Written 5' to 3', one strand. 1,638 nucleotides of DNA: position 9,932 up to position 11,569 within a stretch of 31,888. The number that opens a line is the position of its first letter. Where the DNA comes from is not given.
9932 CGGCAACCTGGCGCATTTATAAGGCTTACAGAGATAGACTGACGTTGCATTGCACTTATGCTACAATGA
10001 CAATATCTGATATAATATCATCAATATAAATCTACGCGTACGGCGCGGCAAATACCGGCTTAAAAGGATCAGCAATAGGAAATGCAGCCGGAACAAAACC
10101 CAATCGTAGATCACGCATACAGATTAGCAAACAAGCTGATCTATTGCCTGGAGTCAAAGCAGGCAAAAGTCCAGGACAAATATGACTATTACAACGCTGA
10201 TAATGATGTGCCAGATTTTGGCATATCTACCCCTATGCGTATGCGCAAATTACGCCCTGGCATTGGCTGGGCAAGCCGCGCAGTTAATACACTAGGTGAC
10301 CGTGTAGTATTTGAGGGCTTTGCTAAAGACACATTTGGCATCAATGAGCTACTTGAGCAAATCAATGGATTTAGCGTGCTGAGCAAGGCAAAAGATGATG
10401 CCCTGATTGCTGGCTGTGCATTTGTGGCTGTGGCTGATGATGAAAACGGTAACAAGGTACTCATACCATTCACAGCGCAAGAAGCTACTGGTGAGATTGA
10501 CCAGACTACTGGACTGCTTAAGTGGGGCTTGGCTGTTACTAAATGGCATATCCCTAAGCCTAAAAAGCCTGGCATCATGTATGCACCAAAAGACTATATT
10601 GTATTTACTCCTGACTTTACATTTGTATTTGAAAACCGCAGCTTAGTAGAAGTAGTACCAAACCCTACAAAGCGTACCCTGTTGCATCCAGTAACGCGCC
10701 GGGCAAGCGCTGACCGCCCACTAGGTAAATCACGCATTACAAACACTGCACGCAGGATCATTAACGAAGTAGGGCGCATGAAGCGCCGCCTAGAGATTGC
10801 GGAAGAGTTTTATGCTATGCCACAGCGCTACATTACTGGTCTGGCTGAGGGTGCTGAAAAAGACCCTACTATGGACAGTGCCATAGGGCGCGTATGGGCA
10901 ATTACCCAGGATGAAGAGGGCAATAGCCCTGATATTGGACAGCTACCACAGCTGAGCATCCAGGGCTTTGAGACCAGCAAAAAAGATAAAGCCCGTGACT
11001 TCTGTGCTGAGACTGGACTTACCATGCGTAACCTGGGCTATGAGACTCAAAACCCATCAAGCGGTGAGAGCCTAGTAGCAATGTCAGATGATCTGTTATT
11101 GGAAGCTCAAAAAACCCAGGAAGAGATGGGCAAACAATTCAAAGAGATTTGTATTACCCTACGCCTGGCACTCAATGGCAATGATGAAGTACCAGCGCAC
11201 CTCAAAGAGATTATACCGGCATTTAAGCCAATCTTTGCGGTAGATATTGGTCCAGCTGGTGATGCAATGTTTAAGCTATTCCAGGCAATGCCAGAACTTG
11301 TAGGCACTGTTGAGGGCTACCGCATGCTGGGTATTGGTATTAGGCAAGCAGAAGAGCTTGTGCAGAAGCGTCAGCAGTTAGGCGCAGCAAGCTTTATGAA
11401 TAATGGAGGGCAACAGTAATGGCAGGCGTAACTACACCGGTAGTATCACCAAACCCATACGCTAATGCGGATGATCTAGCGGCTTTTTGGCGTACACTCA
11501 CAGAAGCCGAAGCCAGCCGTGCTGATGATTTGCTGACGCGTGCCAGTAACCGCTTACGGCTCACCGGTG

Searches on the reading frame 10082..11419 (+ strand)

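Call 16: search_protein_families(library=phrogs, proteins=[window:10082-11419:+], max_evalue=0.001)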
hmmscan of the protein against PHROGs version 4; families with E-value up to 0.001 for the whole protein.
window:10082-11419:+ (445 aa): 1 family
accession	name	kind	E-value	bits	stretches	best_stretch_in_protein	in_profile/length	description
phrog_104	-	head and packaging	2.8e-67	228.6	1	10-440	38-475/550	portal protein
